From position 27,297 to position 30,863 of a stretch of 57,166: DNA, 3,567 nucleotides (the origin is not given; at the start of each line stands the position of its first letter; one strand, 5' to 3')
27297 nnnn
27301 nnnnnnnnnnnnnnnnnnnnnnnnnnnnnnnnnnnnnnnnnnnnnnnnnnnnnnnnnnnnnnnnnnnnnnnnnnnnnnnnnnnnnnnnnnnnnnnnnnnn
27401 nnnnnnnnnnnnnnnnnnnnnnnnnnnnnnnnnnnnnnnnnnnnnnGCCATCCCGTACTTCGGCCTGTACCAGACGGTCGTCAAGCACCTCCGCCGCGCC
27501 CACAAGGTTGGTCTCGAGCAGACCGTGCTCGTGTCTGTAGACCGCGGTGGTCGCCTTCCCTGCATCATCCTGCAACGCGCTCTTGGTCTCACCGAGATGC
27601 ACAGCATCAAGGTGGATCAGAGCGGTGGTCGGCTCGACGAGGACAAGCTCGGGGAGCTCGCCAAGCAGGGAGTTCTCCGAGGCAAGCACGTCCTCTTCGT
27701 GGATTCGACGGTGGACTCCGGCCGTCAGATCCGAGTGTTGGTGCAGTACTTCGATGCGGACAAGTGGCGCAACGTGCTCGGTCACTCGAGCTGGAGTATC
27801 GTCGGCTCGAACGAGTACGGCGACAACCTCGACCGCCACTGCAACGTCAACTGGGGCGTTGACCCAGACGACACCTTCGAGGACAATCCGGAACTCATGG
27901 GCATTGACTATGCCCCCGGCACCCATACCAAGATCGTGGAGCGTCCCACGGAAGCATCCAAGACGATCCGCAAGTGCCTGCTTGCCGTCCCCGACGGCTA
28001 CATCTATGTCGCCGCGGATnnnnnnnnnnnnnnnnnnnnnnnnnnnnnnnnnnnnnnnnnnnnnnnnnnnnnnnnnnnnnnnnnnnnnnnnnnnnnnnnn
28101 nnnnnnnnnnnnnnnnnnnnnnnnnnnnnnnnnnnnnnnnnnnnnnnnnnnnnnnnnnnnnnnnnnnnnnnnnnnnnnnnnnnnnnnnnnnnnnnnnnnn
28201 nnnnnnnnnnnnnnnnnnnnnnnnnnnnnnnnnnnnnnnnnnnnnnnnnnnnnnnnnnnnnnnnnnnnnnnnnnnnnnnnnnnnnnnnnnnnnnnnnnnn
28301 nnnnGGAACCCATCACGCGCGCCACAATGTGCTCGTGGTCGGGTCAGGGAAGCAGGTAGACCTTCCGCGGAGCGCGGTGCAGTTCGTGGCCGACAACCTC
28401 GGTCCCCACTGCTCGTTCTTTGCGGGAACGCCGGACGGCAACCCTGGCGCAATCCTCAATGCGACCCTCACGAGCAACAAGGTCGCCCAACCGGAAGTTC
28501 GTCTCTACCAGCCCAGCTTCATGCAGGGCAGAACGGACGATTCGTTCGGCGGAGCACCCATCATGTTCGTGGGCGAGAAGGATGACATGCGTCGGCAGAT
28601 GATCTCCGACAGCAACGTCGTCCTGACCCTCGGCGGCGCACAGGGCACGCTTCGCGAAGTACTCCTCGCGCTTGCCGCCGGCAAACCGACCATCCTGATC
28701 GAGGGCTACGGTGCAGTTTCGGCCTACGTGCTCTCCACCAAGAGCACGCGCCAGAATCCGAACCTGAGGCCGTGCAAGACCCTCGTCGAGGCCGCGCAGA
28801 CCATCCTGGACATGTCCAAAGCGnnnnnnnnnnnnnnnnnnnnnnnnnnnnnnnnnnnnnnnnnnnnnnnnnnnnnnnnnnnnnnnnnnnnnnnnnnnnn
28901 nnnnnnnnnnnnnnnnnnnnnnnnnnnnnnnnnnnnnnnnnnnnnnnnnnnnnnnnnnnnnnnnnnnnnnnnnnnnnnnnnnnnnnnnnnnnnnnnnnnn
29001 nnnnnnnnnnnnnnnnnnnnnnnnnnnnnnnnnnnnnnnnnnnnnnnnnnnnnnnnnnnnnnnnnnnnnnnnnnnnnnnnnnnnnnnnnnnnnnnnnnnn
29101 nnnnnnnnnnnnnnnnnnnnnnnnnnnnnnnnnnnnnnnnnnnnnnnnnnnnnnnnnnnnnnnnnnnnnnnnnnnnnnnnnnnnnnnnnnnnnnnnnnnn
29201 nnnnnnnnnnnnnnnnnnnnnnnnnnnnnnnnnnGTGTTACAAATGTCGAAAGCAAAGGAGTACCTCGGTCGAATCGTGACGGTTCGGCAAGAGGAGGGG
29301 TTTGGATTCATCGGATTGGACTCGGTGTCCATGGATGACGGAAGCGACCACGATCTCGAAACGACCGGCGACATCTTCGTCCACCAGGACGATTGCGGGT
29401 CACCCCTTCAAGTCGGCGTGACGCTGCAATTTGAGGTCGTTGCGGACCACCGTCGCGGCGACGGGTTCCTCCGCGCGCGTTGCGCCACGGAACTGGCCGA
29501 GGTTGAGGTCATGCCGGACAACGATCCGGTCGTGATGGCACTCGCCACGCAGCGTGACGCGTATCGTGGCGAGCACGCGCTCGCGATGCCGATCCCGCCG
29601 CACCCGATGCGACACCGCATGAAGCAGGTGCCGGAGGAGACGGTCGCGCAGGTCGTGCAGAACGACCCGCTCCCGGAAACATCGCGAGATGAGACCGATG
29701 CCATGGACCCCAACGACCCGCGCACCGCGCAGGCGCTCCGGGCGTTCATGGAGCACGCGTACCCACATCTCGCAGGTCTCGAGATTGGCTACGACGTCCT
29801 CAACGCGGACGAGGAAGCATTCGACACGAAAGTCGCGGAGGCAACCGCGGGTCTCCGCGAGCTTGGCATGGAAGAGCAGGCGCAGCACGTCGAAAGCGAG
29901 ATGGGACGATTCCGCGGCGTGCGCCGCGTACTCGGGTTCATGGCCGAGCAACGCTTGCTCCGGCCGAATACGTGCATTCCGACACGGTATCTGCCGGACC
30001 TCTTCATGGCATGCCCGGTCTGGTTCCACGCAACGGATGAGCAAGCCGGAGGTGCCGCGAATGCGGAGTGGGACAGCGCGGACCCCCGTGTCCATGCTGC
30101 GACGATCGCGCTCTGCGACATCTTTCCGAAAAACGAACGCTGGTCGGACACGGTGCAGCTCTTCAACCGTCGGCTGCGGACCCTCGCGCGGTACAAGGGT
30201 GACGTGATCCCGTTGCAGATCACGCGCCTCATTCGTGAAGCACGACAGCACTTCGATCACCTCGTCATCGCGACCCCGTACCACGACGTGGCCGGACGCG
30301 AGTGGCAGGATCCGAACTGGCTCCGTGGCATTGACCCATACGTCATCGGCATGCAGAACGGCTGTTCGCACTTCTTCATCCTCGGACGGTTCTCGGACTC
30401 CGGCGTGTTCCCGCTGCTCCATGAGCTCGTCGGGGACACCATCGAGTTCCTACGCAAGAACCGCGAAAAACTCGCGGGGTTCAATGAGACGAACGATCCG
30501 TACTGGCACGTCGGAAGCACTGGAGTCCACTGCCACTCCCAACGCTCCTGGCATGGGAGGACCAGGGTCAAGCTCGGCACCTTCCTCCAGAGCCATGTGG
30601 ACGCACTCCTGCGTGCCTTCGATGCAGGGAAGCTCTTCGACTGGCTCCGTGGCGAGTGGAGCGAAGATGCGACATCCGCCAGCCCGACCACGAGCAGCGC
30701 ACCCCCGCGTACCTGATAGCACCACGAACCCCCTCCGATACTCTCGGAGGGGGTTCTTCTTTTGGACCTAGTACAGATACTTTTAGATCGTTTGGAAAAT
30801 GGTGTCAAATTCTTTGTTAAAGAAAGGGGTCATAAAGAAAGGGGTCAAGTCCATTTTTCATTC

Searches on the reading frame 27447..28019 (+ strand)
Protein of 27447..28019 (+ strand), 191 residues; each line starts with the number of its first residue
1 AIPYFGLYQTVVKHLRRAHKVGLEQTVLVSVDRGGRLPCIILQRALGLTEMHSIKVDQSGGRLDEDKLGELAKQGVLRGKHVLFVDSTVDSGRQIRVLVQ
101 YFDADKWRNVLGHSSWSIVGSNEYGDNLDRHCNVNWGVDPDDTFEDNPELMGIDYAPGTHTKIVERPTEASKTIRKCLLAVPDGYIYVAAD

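Call 55: search_solved_structures(query=A4, max_evalue=1, show_alignments=5)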
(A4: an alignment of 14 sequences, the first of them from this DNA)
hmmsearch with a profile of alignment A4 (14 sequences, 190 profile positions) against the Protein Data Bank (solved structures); distinct sequences matched with E-value up to 1: 13.
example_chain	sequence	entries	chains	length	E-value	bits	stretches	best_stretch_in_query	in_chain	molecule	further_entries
4trb_A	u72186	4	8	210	2.4e-05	27.4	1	20-103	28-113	Purine phosphoribosyltransferase (GpT-1)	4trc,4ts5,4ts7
1vdm_A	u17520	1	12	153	2.6e-05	27.3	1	21-101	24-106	purine phosphoribosyltransferase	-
4z1o_A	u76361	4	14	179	0.00077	22.5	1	25-101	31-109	Phosphoribosyltransferase | Purine phosphoribosyltransferase (GpT-2)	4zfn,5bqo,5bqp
5xtk_A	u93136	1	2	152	0.016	18.2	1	27-105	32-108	Xanthine phosphoribosyltransferase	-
6kp5_A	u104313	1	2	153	0.016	18.2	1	27-105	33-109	Xanthine phosphoribosyltransferase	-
6kqc_A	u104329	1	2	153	0.016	18.2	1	27-105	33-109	Xanthine phosphoribosyltransferase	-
1a97_A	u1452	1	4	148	0.018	18.1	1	27-104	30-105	XANTHINE-GUANINE PHOSPHORIBOSYLTRANSFERASE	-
1a98_A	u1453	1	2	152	0.019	18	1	27-104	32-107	XANTHINE-GUANINE PHOSPHORIBOSYLTRANSFERASE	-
1a95_A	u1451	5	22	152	0.026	17.5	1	27-104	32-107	XANTHINE-GUANINE PHOSPHORIBOSYLTRANSFERASE | Xanthine phosphoribosyltransferase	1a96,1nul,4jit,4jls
5vog_A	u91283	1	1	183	0.19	14.8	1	4-94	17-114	Putative phosphoribosyltransferase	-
8fwy_A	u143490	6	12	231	0.27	14.2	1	26-97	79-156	Hypoxanthine-guanine phosphoribosyltransferase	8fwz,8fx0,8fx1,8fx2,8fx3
7kl6_A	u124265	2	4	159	0.27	14.2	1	24-109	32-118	Phosphoribosyltransferase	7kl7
1q0u_A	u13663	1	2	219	0.33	14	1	29-113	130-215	BstDEAD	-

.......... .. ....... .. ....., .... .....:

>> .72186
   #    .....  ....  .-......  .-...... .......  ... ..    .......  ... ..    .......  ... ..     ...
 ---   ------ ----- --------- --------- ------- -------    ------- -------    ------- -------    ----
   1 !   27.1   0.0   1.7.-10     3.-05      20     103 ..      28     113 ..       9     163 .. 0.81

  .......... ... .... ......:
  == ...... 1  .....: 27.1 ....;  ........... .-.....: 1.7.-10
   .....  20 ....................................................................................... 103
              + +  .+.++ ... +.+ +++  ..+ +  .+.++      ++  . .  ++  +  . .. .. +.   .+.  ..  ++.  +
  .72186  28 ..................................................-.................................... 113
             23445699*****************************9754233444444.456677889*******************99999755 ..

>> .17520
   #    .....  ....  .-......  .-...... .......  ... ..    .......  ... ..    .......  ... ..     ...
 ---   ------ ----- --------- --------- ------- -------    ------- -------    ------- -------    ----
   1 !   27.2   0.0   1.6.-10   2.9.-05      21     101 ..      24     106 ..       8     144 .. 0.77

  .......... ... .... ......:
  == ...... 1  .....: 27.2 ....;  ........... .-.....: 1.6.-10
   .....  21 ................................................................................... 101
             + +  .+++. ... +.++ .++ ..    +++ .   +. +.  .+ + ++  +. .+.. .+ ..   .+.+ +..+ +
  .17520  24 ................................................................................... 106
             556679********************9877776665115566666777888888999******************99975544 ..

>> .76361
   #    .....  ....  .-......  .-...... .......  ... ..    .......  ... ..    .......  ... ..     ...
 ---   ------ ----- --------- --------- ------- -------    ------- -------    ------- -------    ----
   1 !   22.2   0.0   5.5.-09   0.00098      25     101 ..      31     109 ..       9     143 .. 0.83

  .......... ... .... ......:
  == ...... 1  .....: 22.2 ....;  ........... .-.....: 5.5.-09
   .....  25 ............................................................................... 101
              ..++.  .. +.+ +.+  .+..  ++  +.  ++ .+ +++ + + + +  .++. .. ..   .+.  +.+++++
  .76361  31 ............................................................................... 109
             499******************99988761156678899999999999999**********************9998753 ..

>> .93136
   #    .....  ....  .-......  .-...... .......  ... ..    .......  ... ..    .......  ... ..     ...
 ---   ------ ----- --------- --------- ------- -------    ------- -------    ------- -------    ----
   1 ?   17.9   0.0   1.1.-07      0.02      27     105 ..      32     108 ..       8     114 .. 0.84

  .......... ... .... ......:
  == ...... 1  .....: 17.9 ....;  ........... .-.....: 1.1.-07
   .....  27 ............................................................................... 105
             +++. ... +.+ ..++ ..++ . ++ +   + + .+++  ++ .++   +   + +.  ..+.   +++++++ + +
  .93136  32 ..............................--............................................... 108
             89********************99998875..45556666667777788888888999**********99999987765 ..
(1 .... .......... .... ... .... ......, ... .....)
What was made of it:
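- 27540..27554 (+): D181-R182-G183-G184-R185: the PPi-binding loop, aligning with (A/S)RGG of GpT and XGPRT. Residue-by-residue alignments in call 55.
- The PRTase domain resembles metabolic purine PRTases (call 55). The nearest structural relatives of the PRTase domain are ordinary purine enzymes (call 55).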

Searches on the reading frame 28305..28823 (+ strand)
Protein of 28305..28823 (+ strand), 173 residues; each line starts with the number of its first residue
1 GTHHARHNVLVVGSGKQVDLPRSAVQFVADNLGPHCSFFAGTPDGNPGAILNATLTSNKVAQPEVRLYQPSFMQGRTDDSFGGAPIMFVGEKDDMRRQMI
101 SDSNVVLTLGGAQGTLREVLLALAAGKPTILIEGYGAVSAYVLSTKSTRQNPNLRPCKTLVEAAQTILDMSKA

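Call 54: search_solved_structures(query=A3, max_evalue=1, show_alignments=5)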
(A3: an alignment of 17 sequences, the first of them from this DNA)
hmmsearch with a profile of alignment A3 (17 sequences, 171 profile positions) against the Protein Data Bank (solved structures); distinct sequences matched with E-value up to 1: 18.
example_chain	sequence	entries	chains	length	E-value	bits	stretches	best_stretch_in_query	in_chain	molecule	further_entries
1rcu_A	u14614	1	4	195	1.6e-06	30.9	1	96-168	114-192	conserved hypothetical protein VT76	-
6y01_AAA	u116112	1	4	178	0.00018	24.2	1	94-132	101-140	p450 cytochrome, putative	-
7w2i_B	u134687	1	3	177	0.0045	19.7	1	91-135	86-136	Cytokinin riboside 5'-monophosphate phosphoribohydrolase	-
3qua_A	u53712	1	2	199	0.0046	19.7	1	79-137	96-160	Putative uncharacterized protein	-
7w2i_A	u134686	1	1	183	0.0049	19.6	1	91-135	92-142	Cytokinin riboside 5'-monophosphate phosphoribohydrolase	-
2a33_A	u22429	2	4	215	0.016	17.8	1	23-118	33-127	hypothetical protein | Uncharacterized protein At2g37210/T2N18.3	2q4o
4j9u_E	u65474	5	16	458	0.033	16.9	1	44-133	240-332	Potassium uptake protein TrkA | Potassium transporter peripheral membrane component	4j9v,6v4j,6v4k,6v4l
2iz5_A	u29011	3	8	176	0.042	16.5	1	100-130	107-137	MOCO CARRIER PROTEIN | MOLYBDENUM COFACTOR CARRIER PROTEIN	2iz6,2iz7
1eiw_A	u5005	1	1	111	0.045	16.4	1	99-134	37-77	HYPOTHETICAL PROTEIN MTH538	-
3sbx_A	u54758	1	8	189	0.047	16.4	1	85-163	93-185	Putative uncharacterized protein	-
1ydh_A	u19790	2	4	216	0.25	14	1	90-118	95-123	At5g11950 | Lysine decarboxylase-like protein At5g11950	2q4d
4g65_A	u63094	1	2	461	0.3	13.7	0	44-133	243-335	Trk system potassium uptake protein trkA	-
5zbj_A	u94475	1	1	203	0.67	12.6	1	22-117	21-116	Putative cytokinin riboside 5'-monophosphate phosphoribohydrolase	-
8srj_A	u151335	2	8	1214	0.68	12.6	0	103-150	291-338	TRPM2 chanzyme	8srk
5cek_A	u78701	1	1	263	0.84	12.3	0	126-165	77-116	Tribbles homolog 1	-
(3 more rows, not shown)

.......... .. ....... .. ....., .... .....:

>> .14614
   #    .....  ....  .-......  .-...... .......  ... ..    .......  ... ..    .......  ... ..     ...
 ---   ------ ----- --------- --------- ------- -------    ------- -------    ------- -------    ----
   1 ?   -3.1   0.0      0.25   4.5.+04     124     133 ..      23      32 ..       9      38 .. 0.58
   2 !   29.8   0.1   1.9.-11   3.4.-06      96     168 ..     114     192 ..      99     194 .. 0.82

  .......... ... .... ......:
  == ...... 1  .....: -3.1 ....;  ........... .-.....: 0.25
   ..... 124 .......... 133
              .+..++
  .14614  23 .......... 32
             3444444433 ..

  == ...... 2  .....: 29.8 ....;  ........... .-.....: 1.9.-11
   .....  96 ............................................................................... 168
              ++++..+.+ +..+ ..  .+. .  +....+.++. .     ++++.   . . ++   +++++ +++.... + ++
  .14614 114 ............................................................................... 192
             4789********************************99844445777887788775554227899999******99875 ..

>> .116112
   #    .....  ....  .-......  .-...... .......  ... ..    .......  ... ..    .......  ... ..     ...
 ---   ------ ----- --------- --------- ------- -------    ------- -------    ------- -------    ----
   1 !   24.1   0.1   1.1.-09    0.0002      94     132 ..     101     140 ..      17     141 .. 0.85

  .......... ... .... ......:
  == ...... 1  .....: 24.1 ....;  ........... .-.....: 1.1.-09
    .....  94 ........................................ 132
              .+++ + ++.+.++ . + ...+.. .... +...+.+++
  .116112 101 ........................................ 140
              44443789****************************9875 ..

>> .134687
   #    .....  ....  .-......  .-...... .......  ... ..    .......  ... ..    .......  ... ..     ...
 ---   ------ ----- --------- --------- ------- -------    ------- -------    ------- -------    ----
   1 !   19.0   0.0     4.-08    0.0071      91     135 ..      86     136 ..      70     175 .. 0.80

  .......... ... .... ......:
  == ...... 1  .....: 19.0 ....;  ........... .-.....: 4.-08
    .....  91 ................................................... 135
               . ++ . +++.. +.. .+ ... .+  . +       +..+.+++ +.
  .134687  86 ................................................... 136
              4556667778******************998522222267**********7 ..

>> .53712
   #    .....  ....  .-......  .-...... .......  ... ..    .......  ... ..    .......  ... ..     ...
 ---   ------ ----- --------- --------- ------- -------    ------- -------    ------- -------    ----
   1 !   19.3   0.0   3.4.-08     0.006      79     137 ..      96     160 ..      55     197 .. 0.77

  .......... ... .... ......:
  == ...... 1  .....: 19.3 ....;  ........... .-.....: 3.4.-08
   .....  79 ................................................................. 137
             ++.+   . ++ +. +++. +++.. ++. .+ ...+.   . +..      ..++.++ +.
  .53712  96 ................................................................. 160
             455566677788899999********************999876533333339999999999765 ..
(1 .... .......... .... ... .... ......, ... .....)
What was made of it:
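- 28305..28823 (+): aa 436-608: SLOG-superfamily Rossmannoid domain of the TIGR00725 / SLOG cluster4 / LOG-like kind. PDB profile hit 1rcu E 1.6e-6 (call 54).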

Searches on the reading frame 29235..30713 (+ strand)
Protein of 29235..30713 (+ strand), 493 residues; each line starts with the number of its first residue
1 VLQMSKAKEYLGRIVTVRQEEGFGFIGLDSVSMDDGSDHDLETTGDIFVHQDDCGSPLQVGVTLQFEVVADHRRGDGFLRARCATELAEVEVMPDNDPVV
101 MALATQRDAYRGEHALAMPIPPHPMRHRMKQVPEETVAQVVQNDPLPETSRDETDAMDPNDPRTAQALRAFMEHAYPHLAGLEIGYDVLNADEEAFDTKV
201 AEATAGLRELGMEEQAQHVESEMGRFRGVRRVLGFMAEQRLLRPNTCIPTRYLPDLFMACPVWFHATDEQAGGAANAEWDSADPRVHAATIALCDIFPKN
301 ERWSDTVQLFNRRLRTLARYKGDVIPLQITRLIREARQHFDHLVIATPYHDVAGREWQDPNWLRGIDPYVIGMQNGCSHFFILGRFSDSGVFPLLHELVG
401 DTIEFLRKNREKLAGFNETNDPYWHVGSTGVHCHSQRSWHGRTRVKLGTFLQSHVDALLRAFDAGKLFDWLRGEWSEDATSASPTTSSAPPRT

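Call 3: search_protein_families(library=pfam, proteins=[window:29235-30713:+], max_evalue=1)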
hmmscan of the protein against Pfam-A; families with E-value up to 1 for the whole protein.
window:29235-30713:+ (493 aa): 0 families

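Call 4: search_protein_families(library=padloc, proteins=[window:29235-30713:+], max_evalue=1)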
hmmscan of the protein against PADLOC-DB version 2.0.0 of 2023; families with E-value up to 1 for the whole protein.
window:29235-30713:+ (493 aa): 0 families

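Call 5: search_protein_families(library=ncbifam, proteins=[window:29235-30713:+], max_evalue=1)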
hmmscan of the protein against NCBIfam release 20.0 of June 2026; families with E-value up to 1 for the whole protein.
window:29235-30713:+ (493 aa): 2 families
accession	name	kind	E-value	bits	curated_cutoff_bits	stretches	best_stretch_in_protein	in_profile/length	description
NF006153.0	PRK08296.1-5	subfamily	0.15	10.4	578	1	407-460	272-324/608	hypothetical protein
NF006152.0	PRK08296.1-4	equivalog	0.16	10.3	723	1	406-468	271-332/609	hypothetical protein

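Call 77: search_protein_families(library=phrogs, proteins=[window:29235-30713:+], max_evalue=0.01)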
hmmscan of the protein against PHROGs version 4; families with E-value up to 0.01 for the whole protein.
window:29235-30713:+ (493 aa): 0 families
